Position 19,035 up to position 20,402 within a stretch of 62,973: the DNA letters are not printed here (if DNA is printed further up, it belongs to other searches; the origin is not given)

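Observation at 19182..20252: Uncharacterised P-loop protein translationally locked inside an arginine operon that lacks a first-step enzyme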

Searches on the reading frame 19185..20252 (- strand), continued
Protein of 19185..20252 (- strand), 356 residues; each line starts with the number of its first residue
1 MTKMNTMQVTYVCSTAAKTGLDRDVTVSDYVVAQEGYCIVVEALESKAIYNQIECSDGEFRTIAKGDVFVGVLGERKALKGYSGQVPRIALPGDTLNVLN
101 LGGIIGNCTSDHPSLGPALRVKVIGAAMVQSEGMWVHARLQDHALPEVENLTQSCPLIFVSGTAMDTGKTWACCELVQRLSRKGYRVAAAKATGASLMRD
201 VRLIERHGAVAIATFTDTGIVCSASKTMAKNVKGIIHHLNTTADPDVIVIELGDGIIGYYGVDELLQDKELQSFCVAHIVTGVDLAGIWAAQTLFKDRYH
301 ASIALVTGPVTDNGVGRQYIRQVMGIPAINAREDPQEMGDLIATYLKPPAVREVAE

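Call 24: search_protein_families(library=ncbifam, proteins=[P0123, P0127, P0135, P0145, P0157, P0166, P0181, P0196, P0210, P0234], max_evalue=0.01)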
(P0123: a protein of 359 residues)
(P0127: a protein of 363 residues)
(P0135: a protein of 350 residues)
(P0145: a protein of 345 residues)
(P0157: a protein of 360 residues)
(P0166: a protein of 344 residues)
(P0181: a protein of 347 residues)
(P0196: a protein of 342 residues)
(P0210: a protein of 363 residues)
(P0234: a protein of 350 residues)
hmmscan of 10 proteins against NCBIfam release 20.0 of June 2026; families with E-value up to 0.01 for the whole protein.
P0123 (359 aa): 0 families

P0127 (363 aa): 0 families

P0135 (350 aa): 0 families

P0145 (345 aa): 1 family
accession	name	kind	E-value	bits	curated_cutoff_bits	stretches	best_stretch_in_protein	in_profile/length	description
TIGR00176.1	mobB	equivalog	0.0027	17.7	76.2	1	158-247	6-96/155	molybdopterin-guanine dinucleotide biosynthesis protein B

P0157 (360 aa): 0 families

P0166 (344 aa): 3 families
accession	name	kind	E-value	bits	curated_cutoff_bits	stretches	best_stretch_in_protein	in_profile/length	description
TIGR02068.2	cya_phycin_syn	equivalog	6.1e-05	21.2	850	1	145-190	475-517/862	cyanophycin synthetase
NF010623.0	PRK14016.1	subfamily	0.00037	18.7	877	1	146-189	477-517/871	cyanophycin synthetase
NF001126.0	PRK00139.1-4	equivalog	0.0071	14.9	373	1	144-183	99-135/486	UDP-N-acetylmuramoyl-L-alanyl-D-glutamate--2,6-diaminopimelate ligase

P0181 (347 aa): 4 families
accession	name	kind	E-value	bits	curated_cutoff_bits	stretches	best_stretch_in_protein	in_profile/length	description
NF011063.0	PRK14494.1-2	equivalog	9.5e-07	28.8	258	1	151-211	3-65/227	putative molybdopterin-guanine dinucleotide biosynthesis protein MobB/FeS domain-containing protein protein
TIGR00176.1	mobB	equivalog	1.2e-05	25.4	76.2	1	159-218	8-72/155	molybdopterin-guanine dinucleotide biosynthesis protein B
NF011056.0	PRK14489.1-1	equivalog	0.00063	19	379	1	148-234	202-292/363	bifunctional molybdenum cofactor guanylyltransferase MobA/molybdopterin-guanine dinucleotide biosynthesis adaptor protein MobB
NF002204.1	PRK01077.1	equivalog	0.0086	15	254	0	151-186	3-38/420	cobyrinic acid a,c-diamide synthase CobB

P0196 (342 aa): 1 family
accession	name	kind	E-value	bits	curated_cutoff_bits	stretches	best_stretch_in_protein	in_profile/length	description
NF011997.0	PRK15453.1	equivalog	0.0053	16.2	362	1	148-201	3-48/290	phosphoribulokinase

P0210 (363 aa): 5 families
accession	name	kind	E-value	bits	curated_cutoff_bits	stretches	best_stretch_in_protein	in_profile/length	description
TIGR00176.1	mobB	equivalog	9e-06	25.8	76.2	1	150-204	1-60/155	molybdopterin-guanine dinucleotide biosynthesis protein B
NF011056.0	PRK14489.1-1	equivalog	0.0003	20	379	1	141-200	197-260/363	bifunctional molybdenum cofactor guanylyltransferase MobA/molybdopterin-guanine dinucleotide biosynthesis adaptor protein MobB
NF011063.0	PRK14494.1-2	equivalog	0.0036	17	258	1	149-185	3-38/227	putative molybdopterin-guanine dinucleotide biosynthesis protein MobB/FeS domain-containing protein protein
TIGR00750.1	lao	equivalog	0.0068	15.6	240.75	0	157-203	43-95/300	methylmalonyl Co-A mutase-associated GTPase MeaB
NF010464.0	PRK13889.1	subfamily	0.0079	14.1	1015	0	150-189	365-403/992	conjugal transfer relaxase TraA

P0234 (350 aa): 1 family
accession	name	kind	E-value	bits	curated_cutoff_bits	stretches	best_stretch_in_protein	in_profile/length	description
TIGR00347.1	bioD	equivalog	0.0022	18.1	83.3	1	160-198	2-42/166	dethiobiotin synthase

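Call 27: search_protein_families(library=ncbifam, proteins=[P0174, P0122, P0200, P0140], max_evalue=0.001)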
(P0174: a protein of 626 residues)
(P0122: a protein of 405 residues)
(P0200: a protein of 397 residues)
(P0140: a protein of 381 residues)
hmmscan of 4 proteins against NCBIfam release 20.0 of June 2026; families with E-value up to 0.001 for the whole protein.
P0174 (626 aa): 11 families
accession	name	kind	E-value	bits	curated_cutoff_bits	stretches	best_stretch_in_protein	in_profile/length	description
TIGR00761.1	argB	equivalog_domain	7.1e-37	127.1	151.3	1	364-595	2-231/231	acetylglutamate kinase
NF003641.0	PRK05279.1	equivalog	3.4e-30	105.3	344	2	500-619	170-290/441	amino-acid N-acetyltransferase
TIGR01890.1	N-Ac-Glu-synth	equivalog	3.4e-27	95.5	202.85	1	349-618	5-277/429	amino-acid N-acetyltransferase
NF003387.0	PRK04531.1-2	equivalog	1.8e-22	79.4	426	1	360-618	35-286/441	acetylglutamate kinase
NF010659.0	PRK14058.1-1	equivalog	4.1e-18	65.4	223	1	375-602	10-253/267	[LysW]-aminoadipate kinase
NF003386.0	PRK04531.1-1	equivalog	2.6e-14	53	417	1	362-618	42-291/442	acetylglutamate kinase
NF010662.0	PRK14058.1-4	equivalog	1.8e-13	50.3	194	1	364-602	2-248/264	[LysW]-aminoadipate/[LysW]-glutamate kinase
NF010661.0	PRK14058.1-3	equivalog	4.8e-13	48.8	251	1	382-613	18-267/283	acetylglutamate/acetylaminoadipate kinase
NF010660.0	PRK14058.1-2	equivalog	2.5e-08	34.1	241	1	378-602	13-245/249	[LysW]-aminoadipate/[LysW]-glutamate kinase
TIGR01027.1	proB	equivalog_domain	8.2e-07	28.5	186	1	520-619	146-252/363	glutamate 5-kinase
NF040647.1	IPPK_Arch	equivalog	1.1e-06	28.1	120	0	518-617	153-258/259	isopentenyl phosphate kinase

P0122 (405 aa): 1 family
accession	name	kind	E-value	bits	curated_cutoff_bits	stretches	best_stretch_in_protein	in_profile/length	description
NF011056.0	PRK14489.1-1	equivalog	0.00032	19.9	379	1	144-196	197-248/363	bifunctional molybdenum cofactor guanylyltransferase MobA/molybdopterin-guanine dinucleotide biosynthesis adaptor protein MobB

P0200 (397 aa): 3 families
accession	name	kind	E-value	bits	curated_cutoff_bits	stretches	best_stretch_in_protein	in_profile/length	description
TIGR00176.1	mobB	equivalog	5.9e-07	29.6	76.2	1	191-247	1-61/155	molybdopterin-guanine dinucleotide biosynthesis protein B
NF011056.0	PRK14489.1-1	equivalog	0.00011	21.4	379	1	187-234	201-252/363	bifunctional molybdenum cofactor guanylyltransferase MobA/molybdopterin-guanine dinucleotide biosynthesis adaptor protein MobB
NF011063.0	PRK14494.1-2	equivalog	0.00019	21.2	258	1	191-246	3-60/227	putative molybdopterin-guanine dinucleotide biosynthesis protein MobB/FeS domain-containing protein protein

P0140 (381 aa): 0 families

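Call 28: find_homologous_proteins(query=P0174, max_evalue=0.001)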
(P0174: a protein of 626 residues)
Query P0174 (626 aa): 133 proteins with E <= 0.001 among 8000 candidates; the best 120 are listed.
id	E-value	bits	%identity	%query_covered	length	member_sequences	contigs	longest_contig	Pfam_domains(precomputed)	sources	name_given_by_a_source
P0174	0.0e+0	1354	100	100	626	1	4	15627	PF00696.34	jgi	jgi:acetylglutamate kinase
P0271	7.8e-97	344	53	51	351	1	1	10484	-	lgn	-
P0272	1.1e-94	336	58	48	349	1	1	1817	-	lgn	-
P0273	3.4e-94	335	57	47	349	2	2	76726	-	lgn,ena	-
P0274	1.2e-92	330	54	50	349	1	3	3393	-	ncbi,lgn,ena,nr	ncbi:MAG TPA: hypothetical protein PKA64_14960 [Myxococcota bacterium]|nr:hypothetical protein [Myxo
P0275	5.9e-92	327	52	50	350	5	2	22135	-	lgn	-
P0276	3.8e-91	325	54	49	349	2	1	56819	-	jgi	jgi:hypothetical protein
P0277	6.4e-91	324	56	48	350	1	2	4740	-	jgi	-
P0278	6.5e-91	324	54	50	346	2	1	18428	-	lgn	-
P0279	1.0e-90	323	54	50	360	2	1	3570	-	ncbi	-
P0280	1.1e-90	323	53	50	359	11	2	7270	-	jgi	jgi:hypothetical protein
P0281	5.3e-90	321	53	50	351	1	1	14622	-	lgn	-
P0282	6.6e-90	321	56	47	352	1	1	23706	-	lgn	-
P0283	1.3e-89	320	57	47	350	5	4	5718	-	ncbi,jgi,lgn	jgi:hypothetical protein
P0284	2.2e-89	319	53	47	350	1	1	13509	-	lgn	-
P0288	7.8e-89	317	55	47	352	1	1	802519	-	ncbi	-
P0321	3.7e-58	216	42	49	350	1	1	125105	-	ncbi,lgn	ncbi:hypothetical protein BH09SUM1_BH09SUM1_06560 [soil metagenome]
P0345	7.3e-54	202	39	50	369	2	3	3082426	-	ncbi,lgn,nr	ncbi:MAG: hypothetical protein N0A16_05705 [Blastocatellia bacterium]|nr:hypothetical protein [Blast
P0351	3.0e-51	193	39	47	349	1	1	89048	-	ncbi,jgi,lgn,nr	ncbi:MAG: hypothetical protein QF752_11145 [Planctomycetota bacterium]|jgi:hypothetical protein|nr:h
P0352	5.1e-50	189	42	49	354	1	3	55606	-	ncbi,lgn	ncbi:MAG: hypothetical protein WBM54_04640 [Woeseia sp.]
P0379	1.2e-43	168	40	51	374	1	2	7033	-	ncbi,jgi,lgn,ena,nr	ncbi:MAG: hypothetical protein KBA72_12275 [Thermoanaerobaculia bacterium]|nr:hypothetical protein [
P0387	5.1e-43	166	36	50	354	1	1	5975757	-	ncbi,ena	-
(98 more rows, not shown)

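Call 29: find_encoding_contigs(protein=P0174, flank=10000, max_places=4)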
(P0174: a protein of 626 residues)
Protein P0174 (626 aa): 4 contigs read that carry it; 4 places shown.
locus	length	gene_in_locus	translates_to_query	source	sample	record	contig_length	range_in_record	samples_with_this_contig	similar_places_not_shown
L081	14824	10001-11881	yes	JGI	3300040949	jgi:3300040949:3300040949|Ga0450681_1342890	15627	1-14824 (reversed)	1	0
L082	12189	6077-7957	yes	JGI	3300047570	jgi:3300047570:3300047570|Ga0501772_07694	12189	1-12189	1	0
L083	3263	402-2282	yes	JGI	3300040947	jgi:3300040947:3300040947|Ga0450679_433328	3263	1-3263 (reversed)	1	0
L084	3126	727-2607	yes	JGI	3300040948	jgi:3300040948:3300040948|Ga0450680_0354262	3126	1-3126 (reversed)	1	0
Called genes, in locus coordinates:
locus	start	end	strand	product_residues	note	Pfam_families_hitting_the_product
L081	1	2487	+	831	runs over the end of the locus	-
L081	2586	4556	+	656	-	PF17804:TSP_NTD, PF00595:PDZ, PF03572:Peptidase_S41, PF11818:DUF3340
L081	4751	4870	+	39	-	-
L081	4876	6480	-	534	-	-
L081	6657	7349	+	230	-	-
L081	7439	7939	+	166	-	-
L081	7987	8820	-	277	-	-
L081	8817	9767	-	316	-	PF00491:Arginase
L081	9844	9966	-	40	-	-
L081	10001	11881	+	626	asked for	PF00696:AA_kinase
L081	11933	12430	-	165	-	PF00578:AhpC-TSA, PF08534:Redoxin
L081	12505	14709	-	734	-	PF16656:Pur_ac_phosph_N, PF00149:Metallophos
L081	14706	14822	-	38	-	?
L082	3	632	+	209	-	?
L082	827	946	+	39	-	-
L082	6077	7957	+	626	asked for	PF00696:AA_kinase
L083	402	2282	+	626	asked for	PF00696:AA_kinase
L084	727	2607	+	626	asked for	PF00696:AA_kinase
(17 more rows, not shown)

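Call 30: find_encoding_contigs(protein=P0288, flank=10000, max_places=2)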
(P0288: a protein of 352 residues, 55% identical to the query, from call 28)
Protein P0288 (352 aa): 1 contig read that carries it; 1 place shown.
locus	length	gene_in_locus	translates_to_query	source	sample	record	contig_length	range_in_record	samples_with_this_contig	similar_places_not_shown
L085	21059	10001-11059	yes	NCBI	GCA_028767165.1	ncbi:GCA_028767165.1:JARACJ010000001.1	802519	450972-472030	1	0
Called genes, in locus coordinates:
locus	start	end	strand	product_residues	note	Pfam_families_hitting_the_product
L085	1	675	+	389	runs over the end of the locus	PF04339:FemAB_like, PF13480:Acetyltransf_6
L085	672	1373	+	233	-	PF01479:S4, PF00849:PseudoU_synth_2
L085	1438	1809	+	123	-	-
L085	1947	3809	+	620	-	PF01401:Peptidase_M2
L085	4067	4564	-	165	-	-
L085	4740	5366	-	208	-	-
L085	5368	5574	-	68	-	-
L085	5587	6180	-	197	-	-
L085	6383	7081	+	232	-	PF03437:BtpA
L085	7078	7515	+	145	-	-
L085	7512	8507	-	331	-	PF01553:Acyltransferase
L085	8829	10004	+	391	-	PF00764:Arginosuc_synth, PF20979:Arginosuc_syn_C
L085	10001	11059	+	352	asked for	-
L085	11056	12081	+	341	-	PF01118:Semialdhyde_dh, PF22698:Semialdhyde_dhC_1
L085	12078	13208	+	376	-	PF00202:Aminotran_3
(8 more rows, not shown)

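Call 31: find_encoding_contigs(protein=P0345, flank=10000, max_places=1)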
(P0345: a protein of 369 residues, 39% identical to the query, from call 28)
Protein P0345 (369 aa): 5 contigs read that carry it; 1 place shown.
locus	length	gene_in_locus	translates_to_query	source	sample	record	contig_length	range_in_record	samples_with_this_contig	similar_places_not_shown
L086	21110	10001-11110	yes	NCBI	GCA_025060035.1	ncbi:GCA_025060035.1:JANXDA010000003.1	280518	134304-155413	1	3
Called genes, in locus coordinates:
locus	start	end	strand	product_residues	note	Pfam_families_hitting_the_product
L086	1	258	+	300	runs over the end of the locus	PF02826:2-Hacid_dh_C (weak), PF03446:NAD_binding_2, PF03807:F420_oxidored (weak), PF14833:NAD_binding_11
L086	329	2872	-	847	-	PF00246:Peptidase_M14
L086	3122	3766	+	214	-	-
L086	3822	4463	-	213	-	-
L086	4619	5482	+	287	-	PF00005:ABC_tran, PF13304:AAA_21 (weak)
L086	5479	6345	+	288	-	PF00005:ABC_tran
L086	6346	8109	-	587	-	PF02310:B12-binding, PF04055:Radical_SAM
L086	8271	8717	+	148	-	PF01316:Arg_repressor, PF02863:Arg_repressor_C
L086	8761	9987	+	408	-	PF00764:Arginosuc_synth, PF20979:Arginosuc_syn_C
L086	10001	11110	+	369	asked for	-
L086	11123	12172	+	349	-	PF01118:Semialdhyde_dh, PF02774:Semialdhyde_dhC, PF22698:Semialdhyde_dhC_1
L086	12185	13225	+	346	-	PF02729:OTCace_N, PF00185:OTCace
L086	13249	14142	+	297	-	PF00696:AA_kinase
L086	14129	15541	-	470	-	PF00206:Lyase_1, PF14698:ASL_C2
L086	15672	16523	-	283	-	PF08279:HTH_11 (faint), PF13518:HTH_28 (faint), PF13545:HTH_Crp_2 (faint), PF12802:MarR_2 (faint), PF13412:HTH_24 (faint), PF04545:Sigma70_r4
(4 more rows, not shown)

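Call 32: find_encoding_contigs(protein=P0387, flank=10000, max_places=1)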
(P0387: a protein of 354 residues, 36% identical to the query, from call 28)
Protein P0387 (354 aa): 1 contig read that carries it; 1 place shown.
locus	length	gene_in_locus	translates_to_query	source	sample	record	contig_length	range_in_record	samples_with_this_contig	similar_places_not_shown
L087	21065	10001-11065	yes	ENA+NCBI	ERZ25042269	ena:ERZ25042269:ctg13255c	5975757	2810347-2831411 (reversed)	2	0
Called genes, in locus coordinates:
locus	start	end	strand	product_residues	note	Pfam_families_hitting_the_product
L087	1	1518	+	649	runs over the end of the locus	PF07973:tRNA_SAD, PF00587:tRNA-synt_2b, PF03129:HGTP_anticodon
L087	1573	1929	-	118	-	PF14489:QueF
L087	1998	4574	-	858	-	-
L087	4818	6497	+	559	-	PF00932:LTD, PF08757:CotH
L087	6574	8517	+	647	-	PF03553:Na_H_antiporter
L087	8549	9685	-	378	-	PF05684:DUF819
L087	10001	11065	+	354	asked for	-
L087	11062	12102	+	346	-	PF01118:Semialdhyde_dh, PF02774:Semialdhyde_dhC, PF22698:Semialdhyde_dhC_1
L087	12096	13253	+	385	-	PF00202:Aminotran_3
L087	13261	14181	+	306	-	PF00696:AA_kinase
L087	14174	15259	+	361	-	PF04389:Peptidase_M28 (faint), PF01546:Peptidase_M20, PF07687:M20_dimer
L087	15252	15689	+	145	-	PF01316:Arg_repressor, PF16902:FokI_D3 (weak), PF02863:Arg_repressor_C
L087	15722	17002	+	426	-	PF00764:Arginosuc_synth, PF20979:Arginosuc_syn_C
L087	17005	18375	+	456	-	PF00206:Lyase_1, PF14698:ASL_C2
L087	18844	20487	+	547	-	PF02776:TPP_enzyme_N, PF00205:TPP_enzyme_M, PF02775:TPP_enzyme_C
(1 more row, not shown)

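Call 33: find_encoding_contigs(protein=P0352, flank=10000, max_places=1)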
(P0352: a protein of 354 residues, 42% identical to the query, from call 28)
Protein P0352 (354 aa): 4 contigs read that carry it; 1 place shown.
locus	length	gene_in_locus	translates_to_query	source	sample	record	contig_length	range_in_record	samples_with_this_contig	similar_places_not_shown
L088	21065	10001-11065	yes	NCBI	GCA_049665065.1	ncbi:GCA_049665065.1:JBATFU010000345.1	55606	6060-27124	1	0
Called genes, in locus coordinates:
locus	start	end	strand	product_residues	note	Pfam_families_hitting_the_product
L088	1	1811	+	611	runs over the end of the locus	PF02734:Dak2, PF21645:FakA-like_M, PF02645:DegV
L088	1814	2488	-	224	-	PF02586:SRAP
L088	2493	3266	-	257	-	PF01061:ABC2_membrane, PF12698:ABC2_membrane_3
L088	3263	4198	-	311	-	PF00005:ABC_tran, PF13304:AAA_21 (weak)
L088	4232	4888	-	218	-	-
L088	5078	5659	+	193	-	PF05280:FlhC (faint)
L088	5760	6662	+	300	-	PF09296:NUDIX-like, PF09297:Zn_ribbon_NUD (weak), PF00293:NUDIX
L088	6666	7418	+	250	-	PF05742:TANGO2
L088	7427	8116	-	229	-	PF02230:Abhydrolase_2, PF12146:Hydrolase_4 (faint), PF00561:Abhydrolase_1 (weak), PF12697:Abhydrolase_6 (weak), PF01738:DLH (weak), PF07859:Abhydrolase_3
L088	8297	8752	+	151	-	PF01316:Arg_repressor, PF02863:Arg_repressor_C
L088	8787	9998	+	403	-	PF00764:Arginosuc_synth, PF20979:Arginosuc_syn_C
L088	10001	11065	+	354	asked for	-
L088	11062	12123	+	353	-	PF01118:Semialdhyde_dh, PF22698:Semialdhyde_dhC_1, PF02774:Semialdhyde_dhC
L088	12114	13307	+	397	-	PF00202:Aminotran_3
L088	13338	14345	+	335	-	PF02729:OTCace_N, PF00185:OTCace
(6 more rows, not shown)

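Call 34: find_encoding_contigs(protein=P0351, flank=10000, max_places=1)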
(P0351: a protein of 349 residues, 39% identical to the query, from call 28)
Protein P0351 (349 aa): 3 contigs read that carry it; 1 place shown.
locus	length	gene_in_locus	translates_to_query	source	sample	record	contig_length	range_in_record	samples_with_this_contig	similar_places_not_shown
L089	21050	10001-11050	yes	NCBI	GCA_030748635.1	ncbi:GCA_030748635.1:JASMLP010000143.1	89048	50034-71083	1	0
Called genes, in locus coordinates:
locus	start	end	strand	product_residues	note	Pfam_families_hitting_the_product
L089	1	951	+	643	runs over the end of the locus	PF01694:Rhomboid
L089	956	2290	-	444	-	PF16697:Yop-YscD_cpl, PF00498:FHA, PF00069:Pkinase, PF07714:PK_Tyr_Ser-Thr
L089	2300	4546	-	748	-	PF00069:Pkinase, PF07714:PK_Tyr_Ser-Thr, PF13181:TPR_8 (faint), PF12895:ANAPC3 (weak), PF14559:TPR_19, PF13371:TPR_9 (weak), PF14559:TPR_19 (weak), PF13432:TPR_16 (weak), +11 more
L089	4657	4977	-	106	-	PF01312:Bac_export_2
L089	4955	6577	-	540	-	-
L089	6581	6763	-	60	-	-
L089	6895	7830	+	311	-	PF00069:Pkinase, PF07714:PK_Tyr_Ser-Thr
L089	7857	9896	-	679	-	PF16697:Yop-YscD_cpl, PF00498:FHA, PF01590:GAF, PF13185:GAF_2, PF13492:GAF_3, PF13426:PAS_9 (faint), PF00512:HisKA (weak), PF02518:HATPase_c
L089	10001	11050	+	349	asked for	-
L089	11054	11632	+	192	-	PF00293:NUDIX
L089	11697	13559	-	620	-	-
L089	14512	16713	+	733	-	PF17957:Big_7 (weak)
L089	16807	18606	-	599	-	-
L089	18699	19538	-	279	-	PF07719:TPR_2 (faint), PF13428:TPR_14 (faint), PF13432:TPR_16 (faint), PF25058:ARM_TT21 (faint), PF05036:SPOR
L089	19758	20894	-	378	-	PF01266:DAO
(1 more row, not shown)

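Call 36: find_encoding_contigs(protein=P0379, flank=10000, max_places=1)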
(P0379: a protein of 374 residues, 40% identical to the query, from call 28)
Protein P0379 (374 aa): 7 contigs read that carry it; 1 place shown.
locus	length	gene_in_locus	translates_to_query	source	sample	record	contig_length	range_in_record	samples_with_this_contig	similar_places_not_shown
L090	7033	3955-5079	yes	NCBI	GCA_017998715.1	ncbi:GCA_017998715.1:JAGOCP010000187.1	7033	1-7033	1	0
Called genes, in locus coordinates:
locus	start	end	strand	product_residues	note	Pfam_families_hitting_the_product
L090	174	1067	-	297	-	PF00561:Abhydrolase_1, PF12697:Abhydrolase_6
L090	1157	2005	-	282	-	-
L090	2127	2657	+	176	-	PF01316:Arg_repressor, PF02863:Arg_repressor_C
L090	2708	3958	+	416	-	PF00764:Arginosuc_synth, PF20979:Arginosuc_syn_C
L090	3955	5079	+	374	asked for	-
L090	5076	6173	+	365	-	PF01118:Semialdhyde_dh, PF22698:Semialdhyde_dhC_1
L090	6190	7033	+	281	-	PF00202:Aminotran_3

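Call 37: find_encoding_contigs(protein=P0321, flank=10000, max_places=1)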
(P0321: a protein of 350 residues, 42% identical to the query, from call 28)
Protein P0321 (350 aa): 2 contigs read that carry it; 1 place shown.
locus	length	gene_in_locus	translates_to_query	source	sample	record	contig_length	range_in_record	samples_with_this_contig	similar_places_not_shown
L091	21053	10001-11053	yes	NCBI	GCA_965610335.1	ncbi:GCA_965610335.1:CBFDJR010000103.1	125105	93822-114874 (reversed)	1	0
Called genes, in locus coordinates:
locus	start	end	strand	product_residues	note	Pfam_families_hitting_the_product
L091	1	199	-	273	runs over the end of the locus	PF01904:DUF72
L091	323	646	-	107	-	-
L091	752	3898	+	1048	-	PF00873:ACR_tran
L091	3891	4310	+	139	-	PF13310:Virulence_RhuM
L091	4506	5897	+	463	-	-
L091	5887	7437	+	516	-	-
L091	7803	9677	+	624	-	PF00654:Voltage_CLC, PF00571:CBS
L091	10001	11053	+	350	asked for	-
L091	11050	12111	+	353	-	PF01118:Semialdhyde_dh, PF02774:Semialdhyde_dhC, PF22698:Semialdhyde_dhC_1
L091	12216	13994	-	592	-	PF20604:DUF6798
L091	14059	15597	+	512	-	PF13541:ChlI, PF01078:Mg_chelatase, PF07728:AAA_5, PF00493:MCM (weak), PF13335:Mg_chelatase_C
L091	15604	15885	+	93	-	PF04365:BrnT_toxin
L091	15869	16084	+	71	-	-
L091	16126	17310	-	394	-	PF13506:Glyco_transf_21, PF00535:Glycos_transf_2, PF13641:Glyco_tranf_2_3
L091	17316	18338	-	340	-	PF24807:WD40_CDC20-Fz, PF25173:Beta-prop_WDR3_1st, PF25175:Beta-prop_WDR5, PF23381:Beta-prop_IFT122_1st, PF24814:WD40_Prp19, PF23414:Beta-prop_EML_2, PF24807:WD40_CDC20-Fz, PF24817:WD40_WDHD1_1st, +28 more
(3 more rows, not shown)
